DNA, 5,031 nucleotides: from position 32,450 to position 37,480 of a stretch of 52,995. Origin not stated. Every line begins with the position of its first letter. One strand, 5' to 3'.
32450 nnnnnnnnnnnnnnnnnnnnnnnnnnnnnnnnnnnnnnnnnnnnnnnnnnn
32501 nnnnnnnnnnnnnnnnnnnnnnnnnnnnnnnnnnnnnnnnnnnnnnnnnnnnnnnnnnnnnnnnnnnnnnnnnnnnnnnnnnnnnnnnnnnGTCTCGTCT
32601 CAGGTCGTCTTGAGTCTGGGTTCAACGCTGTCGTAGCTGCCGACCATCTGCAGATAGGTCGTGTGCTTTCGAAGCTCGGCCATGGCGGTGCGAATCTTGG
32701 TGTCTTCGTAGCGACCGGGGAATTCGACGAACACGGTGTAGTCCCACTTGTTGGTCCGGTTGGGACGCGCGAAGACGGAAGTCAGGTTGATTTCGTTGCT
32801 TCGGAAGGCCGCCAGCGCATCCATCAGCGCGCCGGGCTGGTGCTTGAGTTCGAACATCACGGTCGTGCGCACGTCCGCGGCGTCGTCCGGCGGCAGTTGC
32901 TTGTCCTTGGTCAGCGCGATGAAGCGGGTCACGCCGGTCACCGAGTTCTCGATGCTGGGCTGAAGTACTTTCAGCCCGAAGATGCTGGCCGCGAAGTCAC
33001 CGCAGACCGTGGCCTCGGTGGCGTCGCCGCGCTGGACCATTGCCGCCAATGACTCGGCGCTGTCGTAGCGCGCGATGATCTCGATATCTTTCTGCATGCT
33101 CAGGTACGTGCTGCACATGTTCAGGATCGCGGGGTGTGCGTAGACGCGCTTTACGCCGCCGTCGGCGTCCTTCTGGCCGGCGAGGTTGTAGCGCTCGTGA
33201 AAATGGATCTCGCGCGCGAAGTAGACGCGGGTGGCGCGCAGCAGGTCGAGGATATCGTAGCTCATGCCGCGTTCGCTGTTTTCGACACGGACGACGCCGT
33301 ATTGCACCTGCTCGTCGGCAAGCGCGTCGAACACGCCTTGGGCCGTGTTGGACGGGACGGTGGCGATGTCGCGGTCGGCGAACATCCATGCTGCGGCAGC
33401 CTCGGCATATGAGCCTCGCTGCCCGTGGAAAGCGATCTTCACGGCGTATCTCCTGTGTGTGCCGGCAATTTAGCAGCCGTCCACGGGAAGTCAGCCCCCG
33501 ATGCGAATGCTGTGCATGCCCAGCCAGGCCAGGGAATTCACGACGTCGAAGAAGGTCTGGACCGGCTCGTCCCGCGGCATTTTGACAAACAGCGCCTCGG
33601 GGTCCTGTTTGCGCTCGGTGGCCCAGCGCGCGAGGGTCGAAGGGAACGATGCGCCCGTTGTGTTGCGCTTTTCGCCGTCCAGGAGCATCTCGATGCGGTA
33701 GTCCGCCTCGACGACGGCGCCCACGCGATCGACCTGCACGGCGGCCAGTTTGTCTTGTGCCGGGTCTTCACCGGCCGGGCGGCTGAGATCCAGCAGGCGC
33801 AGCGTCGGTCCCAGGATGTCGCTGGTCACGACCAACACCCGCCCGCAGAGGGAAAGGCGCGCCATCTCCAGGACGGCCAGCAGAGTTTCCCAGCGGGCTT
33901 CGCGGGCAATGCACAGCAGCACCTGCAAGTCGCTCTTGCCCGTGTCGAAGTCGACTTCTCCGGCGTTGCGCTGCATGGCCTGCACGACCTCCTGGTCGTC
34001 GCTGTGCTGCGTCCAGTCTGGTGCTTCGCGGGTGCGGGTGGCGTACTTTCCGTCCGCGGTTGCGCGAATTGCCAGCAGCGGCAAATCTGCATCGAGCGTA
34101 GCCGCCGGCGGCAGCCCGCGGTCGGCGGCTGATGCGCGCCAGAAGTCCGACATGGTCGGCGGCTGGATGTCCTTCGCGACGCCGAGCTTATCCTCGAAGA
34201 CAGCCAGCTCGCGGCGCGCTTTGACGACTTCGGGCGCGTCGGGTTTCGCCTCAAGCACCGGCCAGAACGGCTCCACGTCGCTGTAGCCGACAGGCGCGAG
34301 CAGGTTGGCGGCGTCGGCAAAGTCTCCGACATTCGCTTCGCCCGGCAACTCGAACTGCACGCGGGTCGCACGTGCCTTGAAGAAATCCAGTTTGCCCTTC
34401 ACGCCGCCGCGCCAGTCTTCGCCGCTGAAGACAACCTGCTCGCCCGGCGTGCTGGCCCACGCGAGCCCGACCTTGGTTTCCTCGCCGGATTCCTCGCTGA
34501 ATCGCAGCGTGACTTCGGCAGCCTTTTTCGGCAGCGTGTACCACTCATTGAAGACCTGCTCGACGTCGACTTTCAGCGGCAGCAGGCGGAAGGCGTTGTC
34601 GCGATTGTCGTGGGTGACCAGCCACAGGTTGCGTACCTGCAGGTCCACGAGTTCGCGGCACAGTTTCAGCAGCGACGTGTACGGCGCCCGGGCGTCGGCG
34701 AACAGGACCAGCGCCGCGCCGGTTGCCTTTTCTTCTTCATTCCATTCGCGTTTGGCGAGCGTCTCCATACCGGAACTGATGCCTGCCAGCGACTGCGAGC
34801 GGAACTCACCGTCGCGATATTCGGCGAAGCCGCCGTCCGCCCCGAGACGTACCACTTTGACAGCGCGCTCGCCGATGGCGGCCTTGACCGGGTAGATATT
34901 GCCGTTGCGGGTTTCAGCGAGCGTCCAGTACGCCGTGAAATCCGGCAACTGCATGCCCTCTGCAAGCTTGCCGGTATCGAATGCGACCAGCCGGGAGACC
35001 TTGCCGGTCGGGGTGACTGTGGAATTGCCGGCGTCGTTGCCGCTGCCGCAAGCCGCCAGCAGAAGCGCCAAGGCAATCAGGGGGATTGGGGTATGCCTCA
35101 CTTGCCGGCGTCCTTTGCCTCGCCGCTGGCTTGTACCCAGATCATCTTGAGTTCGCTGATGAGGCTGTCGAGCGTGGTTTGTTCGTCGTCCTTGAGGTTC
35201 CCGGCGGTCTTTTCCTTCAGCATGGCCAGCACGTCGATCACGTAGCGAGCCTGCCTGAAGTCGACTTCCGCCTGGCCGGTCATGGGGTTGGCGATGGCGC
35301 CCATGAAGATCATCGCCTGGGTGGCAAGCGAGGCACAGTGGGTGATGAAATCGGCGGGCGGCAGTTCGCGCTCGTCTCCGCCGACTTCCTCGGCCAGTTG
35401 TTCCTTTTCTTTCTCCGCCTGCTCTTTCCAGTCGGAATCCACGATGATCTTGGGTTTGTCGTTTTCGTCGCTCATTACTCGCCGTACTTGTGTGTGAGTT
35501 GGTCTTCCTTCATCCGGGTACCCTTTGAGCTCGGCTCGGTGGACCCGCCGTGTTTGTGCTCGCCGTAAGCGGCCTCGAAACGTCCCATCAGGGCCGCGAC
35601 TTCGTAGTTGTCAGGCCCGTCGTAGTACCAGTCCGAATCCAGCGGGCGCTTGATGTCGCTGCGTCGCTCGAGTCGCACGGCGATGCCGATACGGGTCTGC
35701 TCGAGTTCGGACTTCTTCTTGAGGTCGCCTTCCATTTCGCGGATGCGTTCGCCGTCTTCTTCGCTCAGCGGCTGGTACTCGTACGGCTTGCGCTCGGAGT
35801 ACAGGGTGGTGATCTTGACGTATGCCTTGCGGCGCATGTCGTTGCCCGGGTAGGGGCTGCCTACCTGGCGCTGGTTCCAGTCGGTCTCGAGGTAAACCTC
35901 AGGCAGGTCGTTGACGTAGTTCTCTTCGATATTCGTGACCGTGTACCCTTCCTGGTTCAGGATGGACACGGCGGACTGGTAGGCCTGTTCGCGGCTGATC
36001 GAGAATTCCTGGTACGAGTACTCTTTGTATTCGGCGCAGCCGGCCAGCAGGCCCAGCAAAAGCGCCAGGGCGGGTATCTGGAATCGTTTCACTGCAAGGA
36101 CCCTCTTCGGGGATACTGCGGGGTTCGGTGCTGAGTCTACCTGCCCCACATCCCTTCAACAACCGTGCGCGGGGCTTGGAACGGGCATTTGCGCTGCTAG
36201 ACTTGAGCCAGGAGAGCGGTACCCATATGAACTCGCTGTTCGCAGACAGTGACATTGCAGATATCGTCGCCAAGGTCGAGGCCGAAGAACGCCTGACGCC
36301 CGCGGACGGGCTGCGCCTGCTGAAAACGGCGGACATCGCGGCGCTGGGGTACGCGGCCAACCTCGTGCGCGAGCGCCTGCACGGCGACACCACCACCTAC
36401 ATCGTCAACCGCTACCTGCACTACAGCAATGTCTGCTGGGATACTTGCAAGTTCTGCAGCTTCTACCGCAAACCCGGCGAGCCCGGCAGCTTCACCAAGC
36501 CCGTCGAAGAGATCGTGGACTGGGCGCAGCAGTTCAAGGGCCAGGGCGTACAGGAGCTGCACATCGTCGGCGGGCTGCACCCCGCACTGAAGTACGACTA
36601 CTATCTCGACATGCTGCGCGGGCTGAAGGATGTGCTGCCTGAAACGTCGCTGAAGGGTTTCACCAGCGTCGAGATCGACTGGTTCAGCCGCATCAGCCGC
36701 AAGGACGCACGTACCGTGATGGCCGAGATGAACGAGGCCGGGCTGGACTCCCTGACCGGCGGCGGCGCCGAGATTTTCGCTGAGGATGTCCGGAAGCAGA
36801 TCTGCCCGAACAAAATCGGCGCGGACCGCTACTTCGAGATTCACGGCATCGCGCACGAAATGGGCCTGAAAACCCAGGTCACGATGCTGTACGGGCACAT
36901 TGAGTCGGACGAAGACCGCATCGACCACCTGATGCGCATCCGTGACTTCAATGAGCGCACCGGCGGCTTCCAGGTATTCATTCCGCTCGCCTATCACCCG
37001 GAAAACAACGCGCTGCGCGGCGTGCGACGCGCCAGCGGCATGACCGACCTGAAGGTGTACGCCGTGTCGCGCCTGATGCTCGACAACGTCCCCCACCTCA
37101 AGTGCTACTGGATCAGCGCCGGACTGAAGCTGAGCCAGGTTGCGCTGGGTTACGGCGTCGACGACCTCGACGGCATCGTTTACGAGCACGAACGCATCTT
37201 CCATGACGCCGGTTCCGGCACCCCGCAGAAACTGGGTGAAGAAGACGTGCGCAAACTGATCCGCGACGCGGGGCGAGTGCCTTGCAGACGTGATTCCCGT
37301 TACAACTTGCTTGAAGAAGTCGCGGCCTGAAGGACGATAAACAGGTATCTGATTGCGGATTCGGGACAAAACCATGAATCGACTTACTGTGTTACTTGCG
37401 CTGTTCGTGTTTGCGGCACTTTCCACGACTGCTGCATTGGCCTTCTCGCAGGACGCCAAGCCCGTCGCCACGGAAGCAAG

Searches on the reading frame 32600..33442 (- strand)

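Call 33: search_protein_families(library=pfam, proteins=[window:32600-33442:-], max_evalue=0.0001)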
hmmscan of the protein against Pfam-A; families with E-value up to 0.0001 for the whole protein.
window:32600-33442:- (280 aa): 1 family
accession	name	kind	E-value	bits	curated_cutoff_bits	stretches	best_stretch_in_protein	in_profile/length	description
PF00800.23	PDT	-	9.8e-37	126.9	25.2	1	3-181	1-180/181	Prephenate dehydratase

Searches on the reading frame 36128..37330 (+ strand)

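Call 34: search_protein_families(library=pfam, proteins=[window:36128-37330:+], max_evalue=0.0001)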
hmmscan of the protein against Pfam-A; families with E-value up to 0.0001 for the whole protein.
window:36128-37330:+ (400 aa): 2 families
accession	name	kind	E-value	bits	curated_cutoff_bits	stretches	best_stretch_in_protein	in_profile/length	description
PF04055.27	Radical_SAM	-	3.9e-17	63.3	29.5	1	100-268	4-163/166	Radical SAM superfamily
PF19288.4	CofH_C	-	5.2e-14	52.6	27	1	280-396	3-120/125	CofH/MqnC C-terminal region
